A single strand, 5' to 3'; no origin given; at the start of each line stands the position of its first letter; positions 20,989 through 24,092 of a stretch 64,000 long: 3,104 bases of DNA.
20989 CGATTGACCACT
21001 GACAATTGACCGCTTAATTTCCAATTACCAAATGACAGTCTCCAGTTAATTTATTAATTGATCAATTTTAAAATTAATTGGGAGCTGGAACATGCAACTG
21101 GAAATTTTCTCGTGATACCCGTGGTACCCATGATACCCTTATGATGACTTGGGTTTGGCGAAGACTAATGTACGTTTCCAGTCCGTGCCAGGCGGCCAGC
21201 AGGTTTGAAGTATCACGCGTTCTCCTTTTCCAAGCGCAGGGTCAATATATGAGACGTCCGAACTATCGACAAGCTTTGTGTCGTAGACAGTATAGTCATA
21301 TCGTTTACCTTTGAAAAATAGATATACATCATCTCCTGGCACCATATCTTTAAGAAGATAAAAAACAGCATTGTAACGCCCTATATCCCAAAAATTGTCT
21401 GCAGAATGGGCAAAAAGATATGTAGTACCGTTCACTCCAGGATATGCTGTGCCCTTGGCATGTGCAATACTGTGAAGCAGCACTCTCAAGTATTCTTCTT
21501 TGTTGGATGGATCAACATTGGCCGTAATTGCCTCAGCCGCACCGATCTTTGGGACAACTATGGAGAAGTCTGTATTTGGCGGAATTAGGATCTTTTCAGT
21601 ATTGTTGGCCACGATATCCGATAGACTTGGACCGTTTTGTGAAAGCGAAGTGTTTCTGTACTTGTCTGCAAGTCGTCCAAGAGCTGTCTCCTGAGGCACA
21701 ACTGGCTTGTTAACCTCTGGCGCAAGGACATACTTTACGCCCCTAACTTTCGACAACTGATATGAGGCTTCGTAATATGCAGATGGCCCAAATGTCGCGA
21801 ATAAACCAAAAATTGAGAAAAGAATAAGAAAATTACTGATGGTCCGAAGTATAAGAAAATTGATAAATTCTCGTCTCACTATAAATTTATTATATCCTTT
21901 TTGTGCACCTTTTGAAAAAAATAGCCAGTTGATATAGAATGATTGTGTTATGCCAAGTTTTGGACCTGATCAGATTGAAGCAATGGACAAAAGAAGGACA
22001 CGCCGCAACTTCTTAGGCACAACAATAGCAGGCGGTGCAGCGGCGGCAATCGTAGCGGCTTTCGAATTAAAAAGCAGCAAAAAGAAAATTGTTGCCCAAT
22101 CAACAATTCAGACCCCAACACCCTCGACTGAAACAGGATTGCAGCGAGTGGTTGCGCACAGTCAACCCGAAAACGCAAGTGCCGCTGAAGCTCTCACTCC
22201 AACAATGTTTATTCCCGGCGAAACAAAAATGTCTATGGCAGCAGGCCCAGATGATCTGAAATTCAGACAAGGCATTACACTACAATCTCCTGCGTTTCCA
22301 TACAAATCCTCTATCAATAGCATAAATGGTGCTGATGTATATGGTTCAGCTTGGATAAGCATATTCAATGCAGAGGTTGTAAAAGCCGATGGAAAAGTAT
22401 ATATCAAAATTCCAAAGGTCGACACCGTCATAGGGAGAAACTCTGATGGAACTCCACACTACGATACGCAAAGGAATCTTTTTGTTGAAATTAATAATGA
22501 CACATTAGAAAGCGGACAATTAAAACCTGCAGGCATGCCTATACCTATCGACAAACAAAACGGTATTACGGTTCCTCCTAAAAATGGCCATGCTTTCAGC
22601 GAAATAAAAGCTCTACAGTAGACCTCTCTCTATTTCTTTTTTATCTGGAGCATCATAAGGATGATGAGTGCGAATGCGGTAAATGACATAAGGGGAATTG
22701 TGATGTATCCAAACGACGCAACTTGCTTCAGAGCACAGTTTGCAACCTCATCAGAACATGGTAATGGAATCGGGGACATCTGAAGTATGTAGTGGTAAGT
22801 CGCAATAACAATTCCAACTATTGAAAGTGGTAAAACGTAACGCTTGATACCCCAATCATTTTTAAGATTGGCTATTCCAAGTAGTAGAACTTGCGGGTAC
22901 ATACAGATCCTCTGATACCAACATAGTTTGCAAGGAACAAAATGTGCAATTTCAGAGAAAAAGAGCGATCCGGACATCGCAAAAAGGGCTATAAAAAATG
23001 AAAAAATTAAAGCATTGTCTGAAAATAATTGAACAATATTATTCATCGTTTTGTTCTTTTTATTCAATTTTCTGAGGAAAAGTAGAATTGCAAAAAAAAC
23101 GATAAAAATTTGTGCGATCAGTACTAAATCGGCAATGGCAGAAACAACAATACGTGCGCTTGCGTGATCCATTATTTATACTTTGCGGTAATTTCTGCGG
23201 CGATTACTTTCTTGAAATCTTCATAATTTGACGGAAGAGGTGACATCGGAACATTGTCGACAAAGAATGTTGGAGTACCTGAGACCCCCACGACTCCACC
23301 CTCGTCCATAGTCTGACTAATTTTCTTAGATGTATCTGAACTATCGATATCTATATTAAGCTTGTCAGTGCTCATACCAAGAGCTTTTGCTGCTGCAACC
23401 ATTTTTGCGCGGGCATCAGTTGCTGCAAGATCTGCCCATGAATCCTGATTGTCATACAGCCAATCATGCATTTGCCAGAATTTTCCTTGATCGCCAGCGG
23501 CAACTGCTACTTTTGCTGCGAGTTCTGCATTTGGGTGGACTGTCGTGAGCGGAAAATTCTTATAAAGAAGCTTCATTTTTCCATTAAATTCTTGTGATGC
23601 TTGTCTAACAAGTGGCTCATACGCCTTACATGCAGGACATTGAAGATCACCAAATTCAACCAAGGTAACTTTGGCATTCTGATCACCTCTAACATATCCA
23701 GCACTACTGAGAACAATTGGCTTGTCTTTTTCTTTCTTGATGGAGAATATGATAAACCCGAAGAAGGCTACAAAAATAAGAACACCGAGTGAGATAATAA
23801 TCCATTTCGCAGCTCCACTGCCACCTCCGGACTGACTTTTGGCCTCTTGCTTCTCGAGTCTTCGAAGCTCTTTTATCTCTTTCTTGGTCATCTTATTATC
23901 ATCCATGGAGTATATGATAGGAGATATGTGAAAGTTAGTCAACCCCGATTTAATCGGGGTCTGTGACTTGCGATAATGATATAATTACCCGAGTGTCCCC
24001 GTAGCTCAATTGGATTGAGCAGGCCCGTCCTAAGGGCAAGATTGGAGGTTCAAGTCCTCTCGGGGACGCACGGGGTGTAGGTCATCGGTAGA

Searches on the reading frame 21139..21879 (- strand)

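Call 35: search_protein_families(library=pfam, proteins=[window:21139-21879:-], max_evalue=0.1)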
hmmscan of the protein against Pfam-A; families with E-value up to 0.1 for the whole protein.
window:21139-21879:- (246 aa): 1 family
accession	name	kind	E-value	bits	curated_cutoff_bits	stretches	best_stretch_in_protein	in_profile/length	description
PF04203.18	Sortase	-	2e-17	63.5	26.6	1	107-243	1-124/125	Sortase domain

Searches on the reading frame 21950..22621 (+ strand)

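Call 35: search_protein_families(library=pfam, proteins=[window:21950-22621:+], max_evalue=0.1)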
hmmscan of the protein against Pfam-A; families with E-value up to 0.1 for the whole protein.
window:21950-22621:+ (223 aa): 2 families
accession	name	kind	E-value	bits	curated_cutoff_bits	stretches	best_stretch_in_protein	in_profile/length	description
PF10518.14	TAT_signal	-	0.0014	18.9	22.7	1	17-33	3-19/21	TAT (twin-arginine translocation) pathway signal sequence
PF10399.14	UCR_Fe-S_N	-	0.081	12.8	24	0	12-38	5-29/41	Ubiquitinol-cytochrome C reductase Fe-S subunit TAT signal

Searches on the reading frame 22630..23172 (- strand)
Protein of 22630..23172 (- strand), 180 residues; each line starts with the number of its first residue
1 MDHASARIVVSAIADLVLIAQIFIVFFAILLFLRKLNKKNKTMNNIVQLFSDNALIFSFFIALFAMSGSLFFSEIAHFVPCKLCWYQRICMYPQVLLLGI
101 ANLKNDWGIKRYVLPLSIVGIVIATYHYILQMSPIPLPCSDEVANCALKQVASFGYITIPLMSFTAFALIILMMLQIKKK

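Call 35: search_protein_families(library=pfam, proteins=[window:22630-23172:-], max_evalue=0.1)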
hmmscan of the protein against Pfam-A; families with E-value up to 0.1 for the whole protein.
window:22630-23172:- (180 aa): 2 families
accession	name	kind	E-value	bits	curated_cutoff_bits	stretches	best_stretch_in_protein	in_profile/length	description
PF02600.21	DsbB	-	3.1e-12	47.6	22.1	1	54-174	4-145/148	Disulfide bond formation protein DsbB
PF17370.7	DUF5392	-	0.08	13.5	25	1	143-175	19-51/139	Family of unknown function (DUF5392)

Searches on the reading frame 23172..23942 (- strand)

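Call 35: search_protein_families(library=pfam, proteins=[window:23172-23942:-], max_evalue=0.1)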
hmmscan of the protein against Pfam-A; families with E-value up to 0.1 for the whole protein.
window:23172-23942:- (256 aa): 5 families
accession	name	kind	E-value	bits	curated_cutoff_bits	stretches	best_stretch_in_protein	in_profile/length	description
PF13462.12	Thioredoxin_4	-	5.8e-22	79.1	23.2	1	82-247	5-163/165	Thioredoxin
PF01323.26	DSBA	-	3.5e-13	50.2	25.6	1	93-234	1-177/191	DSBA-like thioredoxin domain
PF00085.26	Thioredoxin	-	0.0016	18.9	23.5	1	89-127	17-55/103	Thioredoxin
PF13098.12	Thioredoxin_2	-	0.0037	18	27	1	88-229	3-82/104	Thioredoxin-like domain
PF13905.12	Thioredoxin_8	-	0.0062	17.3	27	1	91-127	2-40/94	Thioredoxin-like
